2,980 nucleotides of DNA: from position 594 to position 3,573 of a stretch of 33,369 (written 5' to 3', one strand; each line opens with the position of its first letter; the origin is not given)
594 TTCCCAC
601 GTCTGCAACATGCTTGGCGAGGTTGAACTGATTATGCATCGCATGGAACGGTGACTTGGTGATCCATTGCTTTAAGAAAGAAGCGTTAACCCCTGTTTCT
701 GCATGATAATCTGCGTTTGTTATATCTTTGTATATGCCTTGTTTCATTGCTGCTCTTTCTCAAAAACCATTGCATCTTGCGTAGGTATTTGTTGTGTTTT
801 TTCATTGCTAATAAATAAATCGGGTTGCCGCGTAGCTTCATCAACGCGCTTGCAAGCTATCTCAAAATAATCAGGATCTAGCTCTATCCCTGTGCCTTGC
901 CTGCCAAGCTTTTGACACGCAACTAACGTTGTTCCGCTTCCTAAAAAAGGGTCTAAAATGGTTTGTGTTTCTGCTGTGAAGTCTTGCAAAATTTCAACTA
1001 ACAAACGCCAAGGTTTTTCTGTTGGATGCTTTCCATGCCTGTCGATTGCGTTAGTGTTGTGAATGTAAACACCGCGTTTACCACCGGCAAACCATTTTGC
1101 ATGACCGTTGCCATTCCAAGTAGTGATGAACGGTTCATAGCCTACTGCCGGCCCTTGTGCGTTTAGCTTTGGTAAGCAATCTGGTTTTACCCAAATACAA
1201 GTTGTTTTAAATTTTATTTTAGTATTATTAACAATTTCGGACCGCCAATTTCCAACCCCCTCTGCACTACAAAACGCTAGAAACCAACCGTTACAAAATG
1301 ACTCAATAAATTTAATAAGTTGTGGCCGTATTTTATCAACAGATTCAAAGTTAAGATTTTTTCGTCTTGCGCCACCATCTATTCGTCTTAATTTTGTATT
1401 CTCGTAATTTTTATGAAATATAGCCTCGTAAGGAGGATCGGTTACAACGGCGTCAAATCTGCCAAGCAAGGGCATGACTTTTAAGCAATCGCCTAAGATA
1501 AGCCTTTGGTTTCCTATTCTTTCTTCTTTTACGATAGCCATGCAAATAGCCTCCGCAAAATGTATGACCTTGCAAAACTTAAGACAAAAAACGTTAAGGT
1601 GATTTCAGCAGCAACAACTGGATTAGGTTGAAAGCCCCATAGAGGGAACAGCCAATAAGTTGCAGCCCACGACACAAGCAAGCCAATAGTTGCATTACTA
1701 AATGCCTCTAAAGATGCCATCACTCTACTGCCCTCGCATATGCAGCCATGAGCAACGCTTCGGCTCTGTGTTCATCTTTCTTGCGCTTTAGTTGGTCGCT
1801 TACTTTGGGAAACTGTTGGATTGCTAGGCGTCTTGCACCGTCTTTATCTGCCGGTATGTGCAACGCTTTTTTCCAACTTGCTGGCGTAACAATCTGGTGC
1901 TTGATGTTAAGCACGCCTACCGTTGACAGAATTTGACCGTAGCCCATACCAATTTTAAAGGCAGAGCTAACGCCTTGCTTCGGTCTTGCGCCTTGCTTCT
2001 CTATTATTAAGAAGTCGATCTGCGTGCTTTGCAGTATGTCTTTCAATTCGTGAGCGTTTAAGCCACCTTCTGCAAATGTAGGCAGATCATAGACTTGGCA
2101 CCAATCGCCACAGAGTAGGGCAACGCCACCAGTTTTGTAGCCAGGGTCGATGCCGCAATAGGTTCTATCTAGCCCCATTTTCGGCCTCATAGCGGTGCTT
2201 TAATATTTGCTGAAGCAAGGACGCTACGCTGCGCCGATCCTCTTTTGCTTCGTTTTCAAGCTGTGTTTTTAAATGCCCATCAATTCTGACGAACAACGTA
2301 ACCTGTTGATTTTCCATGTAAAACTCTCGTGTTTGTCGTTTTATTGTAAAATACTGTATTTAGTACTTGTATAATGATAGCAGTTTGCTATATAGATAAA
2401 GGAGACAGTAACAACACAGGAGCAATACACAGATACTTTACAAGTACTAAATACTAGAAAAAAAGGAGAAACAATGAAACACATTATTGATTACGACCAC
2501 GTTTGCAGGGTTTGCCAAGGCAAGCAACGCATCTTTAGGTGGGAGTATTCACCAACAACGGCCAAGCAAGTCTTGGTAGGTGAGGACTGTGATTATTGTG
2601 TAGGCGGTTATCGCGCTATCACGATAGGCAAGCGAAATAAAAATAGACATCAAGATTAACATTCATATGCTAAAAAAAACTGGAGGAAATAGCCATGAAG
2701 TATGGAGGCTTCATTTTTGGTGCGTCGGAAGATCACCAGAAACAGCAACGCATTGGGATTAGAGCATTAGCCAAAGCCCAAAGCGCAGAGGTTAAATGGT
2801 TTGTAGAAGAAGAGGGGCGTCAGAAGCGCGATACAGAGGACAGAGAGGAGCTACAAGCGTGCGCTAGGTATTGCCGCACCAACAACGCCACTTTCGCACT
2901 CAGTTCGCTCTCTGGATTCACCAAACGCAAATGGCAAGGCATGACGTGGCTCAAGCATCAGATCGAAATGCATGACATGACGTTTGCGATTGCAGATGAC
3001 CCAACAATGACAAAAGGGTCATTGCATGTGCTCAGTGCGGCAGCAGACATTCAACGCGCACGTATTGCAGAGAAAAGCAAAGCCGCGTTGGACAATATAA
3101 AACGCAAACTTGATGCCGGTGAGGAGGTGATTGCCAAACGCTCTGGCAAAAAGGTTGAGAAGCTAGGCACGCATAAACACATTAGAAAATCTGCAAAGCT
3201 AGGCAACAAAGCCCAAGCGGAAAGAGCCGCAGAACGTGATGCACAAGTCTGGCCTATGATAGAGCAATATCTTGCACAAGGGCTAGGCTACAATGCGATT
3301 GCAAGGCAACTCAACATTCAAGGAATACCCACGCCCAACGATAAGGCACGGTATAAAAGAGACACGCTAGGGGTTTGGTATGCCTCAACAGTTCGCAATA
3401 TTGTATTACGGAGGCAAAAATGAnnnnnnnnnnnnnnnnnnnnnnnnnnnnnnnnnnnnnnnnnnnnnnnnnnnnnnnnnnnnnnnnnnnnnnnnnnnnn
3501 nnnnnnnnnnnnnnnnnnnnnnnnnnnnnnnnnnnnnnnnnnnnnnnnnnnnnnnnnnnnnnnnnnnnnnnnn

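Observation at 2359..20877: A 16-bp motif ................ recurs six times and defines a phage-wide regulon of unknown mechanism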

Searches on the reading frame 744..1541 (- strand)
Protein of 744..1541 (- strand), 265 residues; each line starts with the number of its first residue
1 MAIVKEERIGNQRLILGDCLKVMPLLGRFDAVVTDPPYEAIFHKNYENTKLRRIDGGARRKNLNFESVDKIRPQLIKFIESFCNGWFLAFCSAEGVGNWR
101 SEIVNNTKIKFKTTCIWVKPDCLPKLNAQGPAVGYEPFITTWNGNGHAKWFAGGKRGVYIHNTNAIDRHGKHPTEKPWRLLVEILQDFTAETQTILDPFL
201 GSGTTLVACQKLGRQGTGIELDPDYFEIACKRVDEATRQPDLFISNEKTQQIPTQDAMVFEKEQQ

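Call 12: search_protein_families(library=pfam, proteins=[window:744-1541:-], max_evalue=0.01)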
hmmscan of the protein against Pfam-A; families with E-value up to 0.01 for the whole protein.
window:744-1541:- (265 aa): 2 families
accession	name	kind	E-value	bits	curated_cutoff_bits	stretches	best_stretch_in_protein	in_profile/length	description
PF01555.25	N6_N4_Mtase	-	2.4e-23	83.7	26.7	1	164-229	159-219/221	DNA methylase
PF01170.24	UPF0020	-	0.00067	19.8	22.3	0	191-207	28-44/197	RMKL-like, methyltransferase domain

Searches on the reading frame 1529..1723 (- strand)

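Call 12: search_protein_families(library=pfam, proteins=[window:1529-1723:-], max_evalue=0.01)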
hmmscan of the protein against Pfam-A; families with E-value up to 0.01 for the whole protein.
window:1529-1723:- (64 aa): 1 family
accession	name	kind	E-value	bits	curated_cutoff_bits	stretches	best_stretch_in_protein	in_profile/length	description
PF23858.1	DUF7220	-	1.7e-17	64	28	1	2-62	6-66/70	Family of unknown function (DUF7220)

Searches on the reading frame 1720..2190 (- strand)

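Call 12: search_protein_families(library=pfam, proteins=[window:1720-2190:-], max_evalue=0.01)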
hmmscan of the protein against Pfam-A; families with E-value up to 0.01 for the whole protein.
window:1720-2190:- (156 aa): 0 families

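Call 20: search_protein_families(library=phrogs, proteins=[window:1720-2190:-], max_evalue=0.001)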
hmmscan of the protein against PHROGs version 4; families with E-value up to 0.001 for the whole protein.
window:1720-2190:- (156 aa): 3 families
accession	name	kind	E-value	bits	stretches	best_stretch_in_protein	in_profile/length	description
phrog_1770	-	DNA, RNA and nucleotide metabolism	2.4e-27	96.8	1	9-153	4-148/158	Holliday junction resolvase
phrog_159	-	DNA, RNA and nucleotide metabolism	1.7e-08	34.9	1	3-152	82-246/330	RuvC-like Holliday junction resolvase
phrog_827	-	DNA, RNA and nucleotide metabolism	0.00022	22.4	1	55-154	62-157/161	Holliday junction resolvase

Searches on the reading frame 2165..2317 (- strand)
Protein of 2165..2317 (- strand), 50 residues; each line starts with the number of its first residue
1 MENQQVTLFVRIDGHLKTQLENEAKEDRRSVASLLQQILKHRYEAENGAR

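Call 12: search_protein_families(library=pfam, proteins=[window:2165-2317:-], max_evalue=0.01)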
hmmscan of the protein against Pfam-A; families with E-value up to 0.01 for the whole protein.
window:2165-2317:- (50 aa): 1 family
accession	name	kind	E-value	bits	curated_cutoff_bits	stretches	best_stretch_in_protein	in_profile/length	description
PF07878.17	RHH_5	-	0.0079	16.4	26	0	15-39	11-35/43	CopG-like RHH_1 or ribbon-helix-helix domain, RHH_5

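Call 20: search_protein_families(library=phrogs, proteins=[window:2165-2317:-], max_evalue=0.001)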
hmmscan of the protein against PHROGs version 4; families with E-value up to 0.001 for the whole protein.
window:2165-2317:- (50 aa): 3 families
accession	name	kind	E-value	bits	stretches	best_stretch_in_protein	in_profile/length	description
phrog_582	-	transcription regulation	4.7e-06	27.8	1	1-46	53-98/105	Arc-like repressor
phrog_2685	-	other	0.00052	21.4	1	10-41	23-54/161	partition protein ATPase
phrog_228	-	transcription regulation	0.00067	20.5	1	3-46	8-51/251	Arc-like repressor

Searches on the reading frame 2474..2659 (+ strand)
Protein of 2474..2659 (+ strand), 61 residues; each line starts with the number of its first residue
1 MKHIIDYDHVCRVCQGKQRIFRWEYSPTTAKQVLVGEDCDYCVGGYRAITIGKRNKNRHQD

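Call 12: search_protein_families(library=pfam, proteins=[window:2474-2659:+], max_evalue=0.01)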
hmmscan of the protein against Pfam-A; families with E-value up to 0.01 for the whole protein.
window:2474-2659:+ (61 aa): 0 families

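Call 20: search_protein_families(library=phrogs, proteins=[window:2474-2659:+], max_evalue=0.001)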
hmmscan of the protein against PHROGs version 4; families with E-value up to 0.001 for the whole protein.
window:2474-2659:+ (61 aa): 0 families

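Call 74: find_homologous_proteins(query=window:2474-2659:+, max_evalue=0.001)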
Query window:2474-2659:+ (61 aa): 4 proteins with E <= 0.001 among 4 candidates.
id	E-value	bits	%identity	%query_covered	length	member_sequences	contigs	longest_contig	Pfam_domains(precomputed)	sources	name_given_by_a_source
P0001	8.2e-35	135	95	98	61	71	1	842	-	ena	-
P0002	1.1e-32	128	96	92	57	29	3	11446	-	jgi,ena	-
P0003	2.5e-25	105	84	90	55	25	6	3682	-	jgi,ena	jgi:hypothetical protein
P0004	4.7e-25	104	84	90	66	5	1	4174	-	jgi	-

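Call 79: predict_structure(alignment_id=A1)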
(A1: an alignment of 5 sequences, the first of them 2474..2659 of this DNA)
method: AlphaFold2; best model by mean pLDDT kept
length: 61 residues; sequences in the alignment: 5
mean_pLDDT: 52.9   pTM: 0.32
mean pLDDT of the five models: 52.9, 48.3, 48.1, 46.3, 45.8
residues with pLDDT >= 90: 0; 70-90: 12; 50-70: 23; < 50: 26
segments of 3 or more residues with pLDDT < 50: 1-7, 43-61
pLDDT, mean of each block of 10 residues (from residue 1): 39 59 76 67 43 35 33
secondary structure, 60 per line:
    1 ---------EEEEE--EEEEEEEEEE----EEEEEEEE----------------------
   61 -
elements in order: E10-14 E17-26 E31-38

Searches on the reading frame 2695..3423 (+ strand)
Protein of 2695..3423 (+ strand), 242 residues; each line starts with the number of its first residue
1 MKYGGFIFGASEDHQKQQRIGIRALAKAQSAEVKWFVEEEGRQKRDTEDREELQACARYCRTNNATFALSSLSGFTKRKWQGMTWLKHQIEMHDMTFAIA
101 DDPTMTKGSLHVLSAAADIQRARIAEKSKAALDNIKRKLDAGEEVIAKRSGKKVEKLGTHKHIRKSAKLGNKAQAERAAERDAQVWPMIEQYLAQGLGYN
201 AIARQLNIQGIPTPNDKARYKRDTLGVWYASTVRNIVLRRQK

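Call 12: search_protein_families(library=pfam, proteins=[window:2695-3423:+], max_evalue=0.01)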
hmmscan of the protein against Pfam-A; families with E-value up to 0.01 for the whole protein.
window:2695-3423:+ (242 aa): 2 families
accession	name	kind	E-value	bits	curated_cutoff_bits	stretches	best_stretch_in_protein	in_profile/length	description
PF07508.19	Recombinase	-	2.8e-08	34.4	21.1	1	188-237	10-49/102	Recombinase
PF00239.26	Resolvase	-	2.8e-06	27.9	23.3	1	15-138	16-142/145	Resolvase, N terminal domain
